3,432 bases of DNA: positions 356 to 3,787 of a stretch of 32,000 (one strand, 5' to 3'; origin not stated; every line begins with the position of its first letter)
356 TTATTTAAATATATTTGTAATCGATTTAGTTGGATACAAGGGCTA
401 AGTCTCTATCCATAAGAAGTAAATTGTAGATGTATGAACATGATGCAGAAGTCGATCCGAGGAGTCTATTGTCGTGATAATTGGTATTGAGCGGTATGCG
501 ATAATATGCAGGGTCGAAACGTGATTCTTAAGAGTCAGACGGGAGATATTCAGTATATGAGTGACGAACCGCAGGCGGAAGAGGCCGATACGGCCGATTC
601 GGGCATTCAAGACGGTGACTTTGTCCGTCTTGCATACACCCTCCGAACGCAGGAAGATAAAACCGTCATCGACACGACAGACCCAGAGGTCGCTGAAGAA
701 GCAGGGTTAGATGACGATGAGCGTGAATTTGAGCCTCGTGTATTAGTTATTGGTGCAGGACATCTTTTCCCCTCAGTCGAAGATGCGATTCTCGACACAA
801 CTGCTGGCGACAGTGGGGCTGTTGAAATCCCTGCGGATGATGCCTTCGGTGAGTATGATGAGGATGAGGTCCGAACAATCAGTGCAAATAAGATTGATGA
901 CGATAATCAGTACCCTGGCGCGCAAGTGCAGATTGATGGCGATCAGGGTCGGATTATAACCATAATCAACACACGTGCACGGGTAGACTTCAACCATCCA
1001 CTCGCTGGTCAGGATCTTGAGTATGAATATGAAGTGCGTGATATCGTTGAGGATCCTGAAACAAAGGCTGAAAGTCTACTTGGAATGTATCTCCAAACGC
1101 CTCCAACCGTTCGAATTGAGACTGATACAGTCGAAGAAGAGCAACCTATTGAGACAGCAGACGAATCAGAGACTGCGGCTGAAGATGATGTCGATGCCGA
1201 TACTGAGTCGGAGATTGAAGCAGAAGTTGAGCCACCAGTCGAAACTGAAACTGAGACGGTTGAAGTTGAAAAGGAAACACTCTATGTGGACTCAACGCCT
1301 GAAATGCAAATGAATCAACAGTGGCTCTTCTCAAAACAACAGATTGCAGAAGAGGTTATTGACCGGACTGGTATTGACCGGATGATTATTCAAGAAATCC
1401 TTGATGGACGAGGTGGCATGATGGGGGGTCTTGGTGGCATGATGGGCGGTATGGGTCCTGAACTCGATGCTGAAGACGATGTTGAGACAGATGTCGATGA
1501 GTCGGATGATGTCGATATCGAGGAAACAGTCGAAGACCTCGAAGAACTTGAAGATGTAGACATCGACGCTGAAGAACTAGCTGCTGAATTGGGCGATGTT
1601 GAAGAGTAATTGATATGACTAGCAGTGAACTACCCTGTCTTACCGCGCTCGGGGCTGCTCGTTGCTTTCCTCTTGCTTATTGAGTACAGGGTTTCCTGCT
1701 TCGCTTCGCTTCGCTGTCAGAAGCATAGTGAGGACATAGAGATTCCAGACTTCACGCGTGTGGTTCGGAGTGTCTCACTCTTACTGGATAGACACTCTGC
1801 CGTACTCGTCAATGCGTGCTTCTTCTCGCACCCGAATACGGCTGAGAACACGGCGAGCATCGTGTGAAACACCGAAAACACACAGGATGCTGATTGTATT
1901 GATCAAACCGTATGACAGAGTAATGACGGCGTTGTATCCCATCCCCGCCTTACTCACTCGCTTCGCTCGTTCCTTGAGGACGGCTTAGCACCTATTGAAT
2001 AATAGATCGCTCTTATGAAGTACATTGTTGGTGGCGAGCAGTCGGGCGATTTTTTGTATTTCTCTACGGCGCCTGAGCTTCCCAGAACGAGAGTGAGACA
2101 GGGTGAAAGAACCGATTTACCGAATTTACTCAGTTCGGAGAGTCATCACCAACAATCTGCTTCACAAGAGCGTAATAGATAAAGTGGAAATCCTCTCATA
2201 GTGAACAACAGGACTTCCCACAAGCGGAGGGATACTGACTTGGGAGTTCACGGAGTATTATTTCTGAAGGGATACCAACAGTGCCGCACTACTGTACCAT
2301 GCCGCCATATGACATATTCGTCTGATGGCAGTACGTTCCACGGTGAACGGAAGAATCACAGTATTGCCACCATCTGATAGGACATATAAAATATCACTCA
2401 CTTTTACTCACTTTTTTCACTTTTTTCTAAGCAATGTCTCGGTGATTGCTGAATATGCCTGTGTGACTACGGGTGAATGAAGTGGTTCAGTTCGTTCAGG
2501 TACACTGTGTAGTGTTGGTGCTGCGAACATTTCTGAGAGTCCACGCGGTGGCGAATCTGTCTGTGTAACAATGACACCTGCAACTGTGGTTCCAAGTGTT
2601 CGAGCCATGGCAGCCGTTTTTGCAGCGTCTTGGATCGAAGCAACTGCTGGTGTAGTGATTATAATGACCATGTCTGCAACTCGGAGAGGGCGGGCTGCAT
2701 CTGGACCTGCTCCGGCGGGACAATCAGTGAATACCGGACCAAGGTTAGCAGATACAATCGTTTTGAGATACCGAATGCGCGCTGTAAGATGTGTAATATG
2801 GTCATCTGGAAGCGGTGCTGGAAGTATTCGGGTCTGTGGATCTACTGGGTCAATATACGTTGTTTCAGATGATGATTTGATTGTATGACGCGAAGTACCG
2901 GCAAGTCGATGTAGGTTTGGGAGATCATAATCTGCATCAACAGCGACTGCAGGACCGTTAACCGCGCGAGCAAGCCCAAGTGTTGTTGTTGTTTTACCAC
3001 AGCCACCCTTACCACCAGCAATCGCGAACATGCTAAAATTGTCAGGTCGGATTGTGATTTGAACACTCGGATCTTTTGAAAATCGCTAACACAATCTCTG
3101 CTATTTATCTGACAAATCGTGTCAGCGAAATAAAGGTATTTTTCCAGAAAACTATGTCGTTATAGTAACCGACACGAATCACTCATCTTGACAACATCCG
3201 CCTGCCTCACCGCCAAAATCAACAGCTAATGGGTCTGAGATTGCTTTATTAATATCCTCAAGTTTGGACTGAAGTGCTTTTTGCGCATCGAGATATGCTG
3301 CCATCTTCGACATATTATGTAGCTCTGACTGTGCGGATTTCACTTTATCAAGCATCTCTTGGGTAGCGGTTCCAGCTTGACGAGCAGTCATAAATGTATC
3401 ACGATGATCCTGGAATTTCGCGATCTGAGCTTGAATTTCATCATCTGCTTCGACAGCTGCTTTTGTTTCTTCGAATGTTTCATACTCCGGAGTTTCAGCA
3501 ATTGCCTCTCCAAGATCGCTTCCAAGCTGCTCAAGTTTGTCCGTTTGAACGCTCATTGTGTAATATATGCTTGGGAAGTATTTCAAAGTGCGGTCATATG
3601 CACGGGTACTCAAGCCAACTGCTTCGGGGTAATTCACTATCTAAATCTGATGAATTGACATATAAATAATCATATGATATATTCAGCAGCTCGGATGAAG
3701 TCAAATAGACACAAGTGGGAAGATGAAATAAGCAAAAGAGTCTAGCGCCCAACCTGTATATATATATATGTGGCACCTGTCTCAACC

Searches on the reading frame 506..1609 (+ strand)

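Call 10: search_protein_families(library=pfam, proteins=[window:506-1609:+])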
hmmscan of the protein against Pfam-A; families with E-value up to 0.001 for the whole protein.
window:506-1609:+ (367 aa): 2 families
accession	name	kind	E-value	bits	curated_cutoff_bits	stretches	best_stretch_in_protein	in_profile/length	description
PF22199.2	FKBP26_IF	-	9e-08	32.4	27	1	136-166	16-46/46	FKBP26, IF domain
PF00254.34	FKBP_C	-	2.8e-05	24.8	21.1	1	34-119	5-76/94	FKBP-type peptidyl-prolyl cis-trans isomerase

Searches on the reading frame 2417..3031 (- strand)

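Call 10: search_protein_families(library=pfam, proteins=[window:2417-3031:-])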
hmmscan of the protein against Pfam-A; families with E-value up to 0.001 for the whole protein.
window:2417-3031:- (204 aa): 3 families
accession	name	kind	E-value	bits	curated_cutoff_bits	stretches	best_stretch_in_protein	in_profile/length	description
PF01656.29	CbiA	-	8.7e-12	45.5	25.4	1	3-178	2-110/125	CobQ/CobB/MinD/ParA nucleotide binding domain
PF10609.15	ParA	-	1.3e-10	41.6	27.1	1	2-64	6-69/246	NUBPL iron-transfer P-loop NTPase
PF13500.12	AAA_26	-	1.6e-05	25.3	27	0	122-180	131-191/198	AAA domain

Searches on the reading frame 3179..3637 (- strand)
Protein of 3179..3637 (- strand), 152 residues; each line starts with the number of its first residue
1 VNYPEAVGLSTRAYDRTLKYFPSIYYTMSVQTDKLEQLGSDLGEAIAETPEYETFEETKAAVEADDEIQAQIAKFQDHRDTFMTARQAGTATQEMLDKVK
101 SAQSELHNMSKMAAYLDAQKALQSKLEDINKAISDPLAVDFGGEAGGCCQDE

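Call 67: search_protein_families(library=pfam, proteins=[window:3179-3637:-], max_evalue=0.01)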
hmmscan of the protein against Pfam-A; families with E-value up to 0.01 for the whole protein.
window:3179-3637:- (152 aa): 2 families
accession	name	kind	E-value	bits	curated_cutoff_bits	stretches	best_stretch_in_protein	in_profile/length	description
PF06133.16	Com_YlbF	-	7.2e-22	78.3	23.9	1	40-137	6-104/105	Control of competence regulator ComK, YlbF/YmcA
PF07303.18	Occludin_ELL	-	0.0099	17.1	31.2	0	66-135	29-98/101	Occludin homology domain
